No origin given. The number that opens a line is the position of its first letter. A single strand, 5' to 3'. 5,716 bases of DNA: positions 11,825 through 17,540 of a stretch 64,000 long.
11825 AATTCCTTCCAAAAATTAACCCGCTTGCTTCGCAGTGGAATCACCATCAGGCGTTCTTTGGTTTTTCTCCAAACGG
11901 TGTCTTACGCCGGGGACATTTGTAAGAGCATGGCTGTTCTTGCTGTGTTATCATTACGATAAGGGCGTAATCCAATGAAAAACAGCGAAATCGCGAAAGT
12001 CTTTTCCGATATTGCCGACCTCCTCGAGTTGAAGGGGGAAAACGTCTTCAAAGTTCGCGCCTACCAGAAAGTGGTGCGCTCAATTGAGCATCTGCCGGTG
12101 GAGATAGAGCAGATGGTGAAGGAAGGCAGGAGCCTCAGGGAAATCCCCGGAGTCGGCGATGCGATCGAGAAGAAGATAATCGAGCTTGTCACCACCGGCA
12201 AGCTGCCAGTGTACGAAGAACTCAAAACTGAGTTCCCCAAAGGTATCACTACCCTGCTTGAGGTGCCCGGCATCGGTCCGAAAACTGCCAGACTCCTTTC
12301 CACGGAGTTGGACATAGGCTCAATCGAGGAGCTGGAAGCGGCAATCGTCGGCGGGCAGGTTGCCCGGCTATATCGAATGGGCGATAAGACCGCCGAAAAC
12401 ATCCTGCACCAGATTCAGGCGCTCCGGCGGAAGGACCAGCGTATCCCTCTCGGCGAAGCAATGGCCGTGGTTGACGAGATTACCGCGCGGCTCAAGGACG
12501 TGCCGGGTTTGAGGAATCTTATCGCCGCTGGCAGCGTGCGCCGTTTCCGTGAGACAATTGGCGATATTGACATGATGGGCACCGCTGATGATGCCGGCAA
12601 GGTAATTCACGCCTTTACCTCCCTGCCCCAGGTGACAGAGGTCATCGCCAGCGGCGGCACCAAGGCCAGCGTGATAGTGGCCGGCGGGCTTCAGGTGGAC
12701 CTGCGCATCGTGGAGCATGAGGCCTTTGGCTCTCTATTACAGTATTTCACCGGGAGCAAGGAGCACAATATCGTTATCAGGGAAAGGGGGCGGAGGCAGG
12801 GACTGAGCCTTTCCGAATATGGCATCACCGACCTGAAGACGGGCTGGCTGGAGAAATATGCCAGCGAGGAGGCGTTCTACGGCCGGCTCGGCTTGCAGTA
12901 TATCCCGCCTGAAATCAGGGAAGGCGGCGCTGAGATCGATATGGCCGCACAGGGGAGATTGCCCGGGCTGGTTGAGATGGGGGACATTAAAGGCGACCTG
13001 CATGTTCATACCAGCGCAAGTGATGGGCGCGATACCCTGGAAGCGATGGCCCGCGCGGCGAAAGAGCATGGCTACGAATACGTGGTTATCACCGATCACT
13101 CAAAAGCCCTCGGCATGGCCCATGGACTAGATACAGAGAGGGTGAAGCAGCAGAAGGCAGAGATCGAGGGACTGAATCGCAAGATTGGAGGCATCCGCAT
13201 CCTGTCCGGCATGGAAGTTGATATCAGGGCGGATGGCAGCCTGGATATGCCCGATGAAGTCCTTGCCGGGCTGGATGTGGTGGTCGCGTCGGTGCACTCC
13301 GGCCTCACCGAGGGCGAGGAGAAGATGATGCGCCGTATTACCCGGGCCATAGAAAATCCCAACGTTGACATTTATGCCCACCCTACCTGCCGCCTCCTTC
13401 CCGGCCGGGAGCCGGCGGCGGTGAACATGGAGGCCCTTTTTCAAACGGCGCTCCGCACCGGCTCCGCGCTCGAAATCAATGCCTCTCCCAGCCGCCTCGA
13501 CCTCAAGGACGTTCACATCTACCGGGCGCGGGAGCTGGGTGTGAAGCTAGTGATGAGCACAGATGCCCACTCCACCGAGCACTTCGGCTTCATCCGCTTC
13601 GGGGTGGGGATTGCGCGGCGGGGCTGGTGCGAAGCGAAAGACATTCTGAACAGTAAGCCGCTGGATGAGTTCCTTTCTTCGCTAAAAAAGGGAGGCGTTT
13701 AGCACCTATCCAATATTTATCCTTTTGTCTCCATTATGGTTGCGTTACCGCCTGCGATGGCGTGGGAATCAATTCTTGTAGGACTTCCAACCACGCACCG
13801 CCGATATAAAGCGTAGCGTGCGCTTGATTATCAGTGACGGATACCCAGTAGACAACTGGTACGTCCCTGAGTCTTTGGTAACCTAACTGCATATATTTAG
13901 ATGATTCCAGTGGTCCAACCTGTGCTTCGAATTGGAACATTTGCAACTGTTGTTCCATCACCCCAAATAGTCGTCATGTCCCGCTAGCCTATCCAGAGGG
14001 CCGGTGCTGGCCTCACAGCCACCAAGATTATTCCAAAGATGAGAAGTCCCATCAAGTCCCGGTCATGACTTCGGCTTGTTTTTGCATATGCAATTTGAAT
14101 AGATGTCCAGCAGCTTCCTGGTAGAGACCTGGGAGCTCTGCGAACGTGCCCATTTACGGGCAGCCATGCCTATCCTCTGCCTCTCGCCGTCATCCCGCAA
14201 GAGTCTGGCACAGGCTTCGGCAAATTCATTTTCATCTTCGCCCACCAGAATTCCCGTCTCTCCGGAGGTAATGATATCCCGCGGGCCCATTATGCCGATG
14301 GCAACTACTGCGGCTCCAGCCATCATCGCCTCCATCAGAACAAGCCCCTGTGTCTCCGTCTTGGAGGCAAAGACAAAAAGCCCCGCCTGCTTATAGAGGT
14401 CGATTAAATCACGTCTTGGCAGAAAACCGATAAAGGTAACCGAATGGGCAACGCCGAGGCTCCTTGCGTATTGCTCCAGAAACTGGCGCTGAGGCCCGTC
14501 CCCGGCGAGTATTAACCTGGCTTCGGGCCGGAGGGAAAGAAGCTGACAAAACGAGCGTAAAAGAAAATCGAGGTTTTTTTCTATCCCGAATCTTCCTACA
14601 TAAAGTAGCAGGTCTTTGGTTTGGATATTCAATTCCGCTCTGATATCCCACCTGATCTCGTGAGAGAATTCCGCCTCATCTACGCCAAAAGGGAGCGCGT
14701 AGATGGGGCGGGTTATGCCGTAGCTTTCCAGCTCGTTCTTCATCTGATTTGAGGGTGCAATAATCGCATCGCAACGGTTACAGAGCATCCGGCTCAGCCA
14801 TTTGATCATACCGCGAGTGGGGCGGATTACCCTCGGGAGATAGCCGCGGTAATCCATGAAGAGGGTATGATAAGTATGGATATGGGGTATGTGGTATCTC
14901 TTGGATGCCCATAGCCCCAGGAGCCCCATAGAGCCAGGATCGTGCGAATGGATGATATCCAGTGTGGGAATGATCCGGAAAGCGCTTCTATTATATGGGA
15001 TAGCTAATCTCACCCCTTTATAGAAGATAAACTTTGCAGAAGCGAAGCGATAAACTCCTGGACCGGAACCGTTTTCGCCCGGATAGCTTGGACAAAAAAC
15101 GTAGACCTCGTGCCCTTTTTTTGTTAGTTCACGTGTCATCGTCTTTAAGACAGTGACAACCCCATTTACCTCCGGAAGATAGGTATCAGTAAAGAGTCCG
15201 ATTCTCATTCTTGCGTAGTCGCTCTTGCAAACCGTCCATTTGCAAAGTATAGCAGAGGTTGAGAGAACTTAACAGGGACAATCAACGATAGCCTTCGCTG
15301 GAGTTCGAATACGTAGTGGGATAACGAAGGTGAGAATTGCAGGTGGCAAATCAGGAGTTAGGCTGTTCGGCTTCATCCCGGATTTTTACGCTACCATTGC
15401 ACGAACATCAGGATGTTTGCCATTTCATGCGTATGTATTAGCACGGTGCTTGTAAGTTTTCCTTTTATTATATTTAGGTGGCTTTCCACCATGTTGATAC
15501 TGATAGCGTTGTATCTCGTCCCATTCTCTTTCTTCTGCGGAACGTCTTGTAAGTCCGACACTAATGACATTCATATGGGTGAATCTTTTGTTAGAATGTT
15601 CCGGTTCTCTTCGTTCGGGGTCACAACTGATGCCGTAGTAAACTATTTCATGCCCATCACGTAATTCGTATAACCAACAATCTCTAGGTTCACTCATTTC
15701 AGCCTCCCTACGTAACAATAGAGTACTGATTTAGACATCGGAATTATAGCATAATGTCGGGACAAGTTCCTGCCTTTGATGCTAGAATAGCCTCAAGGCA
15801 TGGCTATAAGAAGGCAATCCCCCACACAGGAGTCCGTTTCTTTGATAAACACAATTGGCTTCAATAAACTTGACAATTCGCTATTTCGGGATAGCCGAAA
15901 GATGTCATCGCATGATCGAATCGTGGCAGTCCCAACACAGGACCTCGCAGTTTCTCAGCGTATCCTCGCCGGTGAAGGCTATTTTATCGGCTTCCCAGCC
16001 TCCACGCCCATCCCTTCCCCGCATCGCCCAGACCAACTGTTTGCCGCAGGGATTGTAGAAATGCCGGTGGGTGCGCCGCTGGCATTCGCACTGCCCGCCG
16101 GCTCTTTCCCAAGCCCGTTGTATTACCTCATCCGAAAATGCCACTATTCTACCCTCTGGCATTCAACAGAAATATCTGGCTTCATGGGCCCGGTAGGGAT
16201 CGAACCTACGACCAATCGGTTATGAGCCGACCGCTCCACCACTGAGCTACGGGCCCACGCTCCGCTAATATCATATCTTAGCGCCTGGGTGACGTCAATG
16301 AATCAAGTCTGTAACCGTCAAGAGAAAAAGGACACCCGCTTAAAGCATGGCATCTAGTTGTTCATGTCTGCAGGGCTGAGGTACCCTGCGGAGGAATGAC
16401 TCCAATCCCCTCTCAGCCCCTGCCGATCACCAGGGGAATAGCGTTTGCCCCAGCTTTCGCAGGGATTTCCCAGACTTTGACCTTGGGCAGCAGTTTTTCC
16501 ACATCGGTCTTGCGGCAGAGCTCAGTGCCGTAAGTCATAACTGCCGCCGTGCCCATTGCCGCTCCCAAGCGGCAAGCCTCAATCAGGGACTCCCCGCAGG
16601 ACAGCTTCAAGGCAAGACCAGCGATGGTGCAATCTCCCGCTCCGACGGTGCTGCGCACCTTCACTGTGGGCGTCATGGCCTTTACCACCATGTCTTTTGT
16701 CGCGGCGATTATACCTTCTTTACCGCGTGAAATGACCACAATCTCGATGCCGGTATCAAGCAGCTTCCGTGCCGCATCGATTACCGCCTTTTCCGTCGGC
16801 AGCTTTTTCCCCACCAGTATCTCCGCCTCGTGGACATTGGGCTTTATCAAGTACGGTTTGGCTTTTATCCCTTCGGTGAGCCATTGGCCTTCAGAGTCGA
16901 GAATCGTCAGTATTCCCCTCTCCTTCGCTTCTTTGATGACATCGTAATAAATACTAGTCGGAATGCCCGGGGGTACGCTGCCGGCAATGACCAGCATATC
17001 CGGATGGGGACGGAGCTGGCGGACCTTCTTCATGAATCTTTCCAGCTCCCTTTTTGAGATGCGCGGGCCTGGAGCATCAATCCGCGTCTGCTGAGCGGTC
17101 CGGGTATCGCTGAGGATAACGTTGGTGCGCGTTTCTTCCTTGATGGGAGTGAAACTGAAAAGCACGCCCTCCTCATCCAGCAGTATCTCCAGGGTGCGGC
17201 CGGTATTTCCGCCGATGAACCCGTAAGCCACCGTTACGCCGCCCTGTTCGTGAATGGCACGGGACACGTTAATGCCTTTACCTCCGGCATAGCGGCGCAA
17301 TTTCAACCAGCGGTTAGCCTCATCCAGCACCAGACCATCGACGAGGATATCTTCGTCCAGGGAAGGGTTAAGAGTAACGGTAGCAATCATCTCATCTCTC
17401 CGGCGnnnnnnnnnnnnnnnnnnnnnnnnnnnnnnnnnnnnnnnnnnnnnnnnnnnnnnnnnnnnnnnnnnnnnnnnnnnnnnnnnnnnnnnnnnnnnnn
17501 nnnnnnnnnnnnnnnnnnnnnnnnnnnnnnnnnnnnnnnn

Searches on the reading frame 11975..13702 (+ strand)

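Call 49: search_protein_families(library=pfam, proteins=[window:11975-13702:+], max_evalue=0.00001)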
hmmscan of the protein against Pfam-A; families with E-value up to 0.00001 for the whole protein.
window:11975-13702:+ (575 aa): 4 families
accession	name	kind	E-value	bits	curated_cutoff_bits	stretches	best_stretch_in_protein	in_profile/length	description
PF14716.13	HHH_8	-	3.9e-23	82.1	30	1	1-77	1-73/73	Helix-hairpin-helix domain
PF14791.11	DNA_pol_B_thumb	-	9.8e-19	67.4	25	1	255-316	2-63/63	DNA polymerase beta thumb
PF02811.25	PHP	-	1.9e-13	51.5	26.4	1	341-503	1-163/164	PHP domain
PF14520.12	HHH_5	-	4.6e-12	46.7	27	1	93-147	3-55/57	Helix-hairpin-helix domain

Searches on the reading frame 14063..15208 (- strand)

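Call 49: search_protein_families(library=pfam, proteins=[window:14063-15208:-], max_evalue=0.00001)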
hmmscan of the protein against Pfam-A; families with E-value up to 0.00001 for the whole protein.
window:14063-15208:- (381 aa): 5 families
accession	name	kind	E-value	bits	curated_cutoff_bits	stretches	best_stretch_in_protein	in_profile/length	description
PF00534.26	Glycos_transf_1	-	7.7e-41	139.9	26.4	1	186-353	2-172/172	Glycosyl transferases group 1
PF13439.12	Glyco_transf_4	-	6.3e-39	134.2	28.5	1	14-179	1-169/170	Glycosyltransferase Family 4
PF13692.12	Glyco_trans_1_4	-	1.4e-34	119.8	27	1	200-339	3-142/142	Glycosyl transferases group 1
PF13579.12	Glyco_trans_4_4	-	2.2e-17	64.3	29.7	1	15-167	1-149/158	Glycosyl transferase 4-like domain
PF13524.12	Glyco_trans_1_2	-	5.6e-07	30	25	1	221-355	6-130/144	Glycosyl transferase-like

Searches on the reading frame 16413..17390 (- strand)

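Call 49: search_protein_families(library=pfam, proteins=[window:16413-17390:-], max_evalue=0.00001)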
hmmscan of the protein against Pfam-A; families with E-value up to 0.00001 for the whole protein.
window:16413-17390:- (325 aa): 2 families
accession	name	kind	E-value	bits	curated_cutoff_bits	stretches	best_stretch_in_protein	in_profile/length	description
PF00294.29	PfkB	-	8.5e-55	186.7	25.8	1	16-294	13-300/302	pfkB family carbohydrate kinase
PF08543.17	Phos_pyr_kin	-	1.4e-09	38.2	27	1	178-284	119-232/246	Phosphomethylpyrimidine kinase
